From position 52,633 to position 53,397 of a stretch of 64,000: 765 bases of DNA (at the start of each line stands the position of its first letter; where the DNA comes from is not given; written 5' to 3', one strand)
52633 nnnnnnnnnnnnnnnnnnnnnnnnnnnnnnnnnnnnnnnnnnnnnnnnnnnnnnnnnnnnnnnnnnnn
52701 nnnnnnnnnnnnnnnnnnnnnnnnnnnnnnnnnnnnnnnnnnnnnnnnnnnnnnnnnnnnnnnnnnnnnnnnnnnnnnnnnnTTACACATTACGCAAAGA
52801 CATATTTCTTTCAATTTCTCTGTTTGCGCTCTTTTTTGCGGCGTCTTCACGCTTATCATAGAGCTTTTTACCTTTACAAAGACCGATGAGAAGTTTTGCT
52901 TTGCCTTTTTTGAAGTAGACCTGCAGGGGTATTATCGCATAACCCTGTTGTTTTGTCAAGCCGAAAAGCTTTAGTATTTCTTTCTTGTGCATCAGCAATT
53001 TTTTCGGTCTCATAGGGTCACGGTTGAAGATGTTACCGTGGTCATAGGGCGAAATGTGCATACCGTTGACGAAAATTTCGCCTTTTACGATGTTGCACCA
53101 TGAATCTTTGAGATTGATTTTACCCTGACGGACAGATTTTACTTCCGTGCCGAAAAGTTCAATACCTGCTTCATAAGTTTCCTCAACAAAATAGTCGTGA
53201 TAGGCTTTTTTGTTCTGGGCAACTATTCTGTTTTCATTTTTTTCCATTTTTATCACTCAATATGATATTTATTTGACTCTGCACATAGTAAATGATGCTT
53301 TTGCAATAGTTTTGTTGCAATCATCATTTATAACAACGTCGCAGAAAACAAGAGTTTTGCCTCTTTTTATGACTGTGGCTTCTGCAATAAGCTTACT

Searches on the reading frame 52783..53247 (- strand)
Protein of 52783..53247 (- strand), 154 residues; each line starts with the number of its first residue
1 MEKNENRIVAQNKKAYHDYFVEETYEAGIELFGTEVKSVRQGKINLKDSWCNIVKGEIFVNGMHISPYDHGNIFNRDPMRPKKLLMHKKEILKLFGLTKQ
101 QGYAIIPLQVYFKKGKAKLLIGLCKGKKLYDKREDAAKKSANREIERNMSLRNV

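Call 30: find_encoding_contigs(protein=window:52783-53247:-, flank=10000, max_places=10)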
Protein window:52783-53247:- (154 aa): 8 contigs read that carry it; 4 places shown.
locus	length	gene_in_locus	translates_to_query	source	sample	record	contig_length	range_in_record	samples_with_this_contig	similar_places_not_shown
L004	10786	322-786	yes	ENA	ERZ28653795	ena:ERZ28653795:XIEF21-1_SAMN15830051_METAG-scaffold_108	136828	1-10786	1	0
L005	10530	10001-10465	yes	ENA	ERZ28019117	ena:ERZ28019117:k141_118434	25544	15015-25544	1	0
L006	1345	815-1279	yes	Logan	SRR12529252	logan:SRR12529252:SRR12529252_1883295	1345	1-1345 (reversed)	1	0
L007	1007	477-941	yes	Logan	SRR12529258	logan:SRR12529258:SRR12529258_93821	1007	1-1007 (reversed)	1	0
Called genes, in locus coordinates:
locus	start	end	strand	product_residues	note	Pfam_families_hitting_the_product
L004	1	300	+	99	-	?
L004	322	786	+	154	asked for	PF01668:SmpB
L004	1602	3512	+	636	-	PF03235:GmrSD_N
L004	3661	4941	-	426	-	-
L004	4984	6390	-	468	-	PF00884:Sulfatase, PF01663:Phosphodiest (weak), PF16347:SGSH_C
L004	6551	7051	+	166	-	-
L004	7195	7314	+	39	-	-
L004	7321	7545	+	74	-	-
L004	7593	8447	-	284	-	PF00722:Glyco_hydro_16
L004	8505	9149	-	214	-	-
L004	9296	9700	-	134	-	-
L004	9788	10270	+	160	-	PF12671:Amidase_6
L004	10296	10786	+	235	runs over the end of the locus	PF03372:Exo_endo_phos, PF23226:Exo_endo_phos_PGAP2IP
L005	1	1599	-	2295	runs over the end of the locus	PF18676:MBG_2, PF23197:IG_AIR9 (faint), PF18657:YDG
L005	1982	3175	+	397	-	-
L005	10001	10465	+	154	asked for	PF01668:SmpB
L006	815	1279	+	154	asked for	PF01668:SmpB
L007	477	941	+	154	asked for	PF01668:SmpB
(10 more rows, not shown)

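Call 32: find_related_loci(query=window:52783-53247:-, collection=genome_contigs, flank=10000)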
Query window:52783-53247:- (154 aa) in genome_contigs; peptide patterns used: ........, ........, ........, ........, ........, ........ (x = any residue, [..] = any of these).
600 stretches matched a pattern (row limit reached: there are more); 583 encode a relative of the query (tblastn E <= 1e-3); the best 80 are kept; 80 distinct loci.
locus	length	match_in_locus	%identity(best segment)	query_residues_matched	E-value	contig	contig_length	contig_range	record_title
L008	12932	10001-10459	95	1-153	7e-99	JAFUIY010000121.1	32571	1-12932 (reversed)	MAG: Clostridia bacterium isolate RGIG4537 Roe_deer_Rectum-1__c750991, whole genome shotgun sequence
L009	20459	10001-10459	95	1-153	3e-98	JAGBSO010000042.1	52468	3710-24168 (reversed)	MAG: Clostridia bacterium isolate RGIG9408 Yak_Cecum-1__c803048, whole genome shotgun sequence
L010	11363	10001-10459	96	1-153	4e-98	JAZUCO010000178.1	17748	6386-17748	MAG: Acutalibacteraceae bacterium isolate T1900045313_YK20190002.MAGScoT_cleanbin_000095 SGB_6258_k141_1524778, whole ge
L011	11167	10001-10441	86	1-147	2e-84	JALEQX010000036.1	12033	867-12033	MAG: Oscillospiraceae bacterium isolate SUG254 k141_5464057, whole genome shotgun sequence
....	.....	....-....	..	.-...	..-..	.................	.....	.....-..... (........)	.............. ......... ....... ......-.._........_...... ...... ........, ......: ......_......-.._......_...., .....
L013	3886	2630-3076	79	1-149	6e-81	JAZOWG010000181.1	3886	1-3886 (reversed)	MAG: Acutalibacteraceae bacterium isolate T1900045524_YK20190218.MAGScoT_cleanbin_000007 SGB_7660_k141_1045640, whole ge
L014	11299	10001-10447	81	1-149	9e-81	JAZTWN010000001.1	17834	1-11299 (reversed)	MAG: Acutalibacteraceae bacterium isolate T1900045333_YK20190022.MAGScoT_cleanbin_000027 SGB_6554_k141_1497006, whole ge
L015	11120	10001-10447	79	1-149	1e-80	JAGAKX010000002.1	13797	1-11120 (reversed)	MAG: Clostridia bacterium isolate RGIG8536 Water_deer_Cecum-2__c10174, whole genome shotgun sequence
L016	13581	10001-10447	79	1-149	5e-80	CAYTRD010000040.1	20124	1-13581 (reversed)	MAG TPA_asm: uncultured Ruminococcus sp. isolate SRP315200_co2_276 genome assembly, contig: NODE_2471_length_20124_cov_2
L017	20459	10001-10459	77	1-153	8e-80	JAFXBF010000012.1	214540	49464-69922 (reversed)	MAG: Clostridia bacterium isolate RGIG6257 Sheep_Rectum-2__c284, whole genome shotgun sequence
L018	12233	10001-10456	78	1-152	2e-79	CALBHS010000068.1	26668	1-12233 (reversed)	MAG TPA_asm: uncultured Clostridia bacterium isolate SRR1747043_bin.37_CONCOCT_v1.1_MAG genome assembly, contig: ERZ8082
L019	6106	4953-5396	78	2-149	2e-79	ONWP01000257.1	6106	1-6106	uncultured Clostridiales bacterium isolate RUG704 genome assembly, contig: k87_27223315, whole genome shotgun sequence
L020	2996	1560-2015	78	1-152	2e-80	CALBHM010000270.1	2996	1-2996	MAG TPA_asm: uncultured Ruminococcus sp. isolate SRR1747025_bin.14_CONCOCT_v1.1_MAG genome assembly, contig: ERZ808247.7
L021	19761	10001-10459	77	1-153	4e-79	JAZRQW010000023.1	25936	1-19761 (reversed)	MAG: Acutalibacteraceae bacterium isolate T1900045359_YK20190049.MAGScoT_cleanbin_000013 SGB_6807_k141_2096475, whole ge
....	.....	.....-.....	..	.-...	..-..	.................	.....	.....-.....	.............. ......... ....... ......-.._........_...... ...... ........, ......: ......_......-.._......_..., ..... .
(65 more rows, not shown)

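Call 41: search_protein_families(library=pfam, proteins=[L009:11171-12547:+, L009:13514-15088:-, L009:17498-19651:-, L009:16019-17047:-, L009:13071-13445:+, L009:12796-13074:+, L009:15561-15980:+, L009:19617-20144:-], max_evalue=0.01)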
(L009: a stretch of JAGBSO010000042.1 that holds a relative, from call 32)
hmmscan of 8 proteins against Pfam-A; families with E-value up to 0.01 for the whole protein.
L009:11171-12547:+ (458 aa): 4 families
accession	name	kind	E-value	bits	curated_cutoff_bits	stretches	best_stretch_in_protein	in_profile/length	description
PF20712.2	CyanoTRADDas_TM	-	2.1e-11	44.2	24.3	1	323-393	2-68/68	Cyanobacterial TRADD-N associated 2-Transmembrane domain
PF20990.2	DUF2207_C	-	0.00022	21.4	33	0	210-378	52-184/247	Predicted membrane protein (DUF2207) C-terminal domain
PF09925.14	DUF2157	-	0.0017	18.5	32.4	0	135-203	19-85/146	Predicted membrane protein (DUF2157)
PF20563.3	DUF6773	-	0.005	17.1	27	1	132-219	72-159/163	Family of unknown function (DUF6773)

L009:13514-15088:- (524 aa): 1 family
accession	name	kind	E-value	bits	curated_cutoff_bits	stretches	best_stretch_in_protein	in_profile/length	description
PF08721.17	Tn7_Tnp_TnsA_C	-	0.00043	21.1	23.4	1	393-457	11-79/83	TnsA endonuclease C terminal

L009:17498-19651:- (717 aa): 2 families
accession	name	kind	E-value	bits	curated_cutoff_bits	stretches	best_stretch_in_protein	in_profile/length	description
PF13589.12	HATPase_c_3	-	1.3e-18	67.8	25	1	33-155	3-121/137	Histidine kinase-, DNA gyrase B-, and HSP90-like ATPase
PF13676.11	TIR_2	-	0.0021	19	28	1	490-575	1-77/122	TIR domain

L009:16019-17047:- (342 aa): 0 families

L009:13071-13445:+ (124 aa): 1 family
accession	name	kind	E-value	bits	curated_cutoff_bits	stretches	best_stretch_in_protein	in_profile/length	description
PF14198.11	TnpV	-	1.9e-41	141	27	1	11-122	1-111/111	Transposon-encoded protein TnpV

L009:12796-13074:+ (92 aa): 1 family
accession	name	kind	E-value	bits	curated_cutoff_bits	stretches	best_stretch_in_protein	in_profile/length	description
PF20648.2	DUF6809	-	3.4e-20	73.1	27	1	1-84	1-84/85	Family of unknown function (DUF6809)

L009:15561-15980:+ (139 aa): 1 family
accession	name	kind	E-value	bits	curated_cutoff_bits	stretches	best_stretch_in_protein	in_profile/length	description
PF06908.16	YpsA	-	0.00015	22.2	27.7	1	8-118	16-137/168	YspA SLOG family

L009:19617-20144:- (175 aa): 1 family
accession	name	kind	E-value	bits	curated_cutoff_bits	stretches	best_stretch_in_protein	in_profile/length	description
PF00145.23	DNA_methylase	-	9.9e-18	65.1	22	1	44-162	230-324/324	C-5 cytosine-specific DNA methylase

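Call 76: search_protein_families(library=padloc, proteins=[L009:11171-12547:+, L009:17498-19651:-, L009:13514-15088:-, L009:16019-17047:-], max_evalue=0.001)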
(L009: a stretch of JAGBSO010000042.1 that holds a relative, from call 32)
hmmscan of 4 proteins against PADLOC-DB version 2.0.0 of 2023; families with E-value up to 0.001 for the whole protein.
L009:11171-12547:+ (458 aa): 0 families

L009:17498-19651:- (717 aa): 5 families
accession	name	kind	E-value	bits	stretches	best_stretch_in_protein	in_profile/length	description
PDLC03419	REase_II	-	1.2e-26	91.2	2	22-202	14-197/695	Type II restriction enzyme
PDLC03485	REase_II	-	7.6e-19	65.5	2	348-466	273-387/611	Type II restriction enzyme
PDLC03825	spbK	-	5e-15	53.7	1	352-578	26-236/308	-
PDLC05062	PDC-S66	-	2.6e-06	25.1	1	411-513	71-175/282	-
PDLC00436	ThsB1|ThsB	-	9.6e-06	23.2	1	482-578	30-121/183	TIR-like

L009:13514-15088:- (524 aa): 0 families

L009:16019-17047:- (342 aa): 0 families
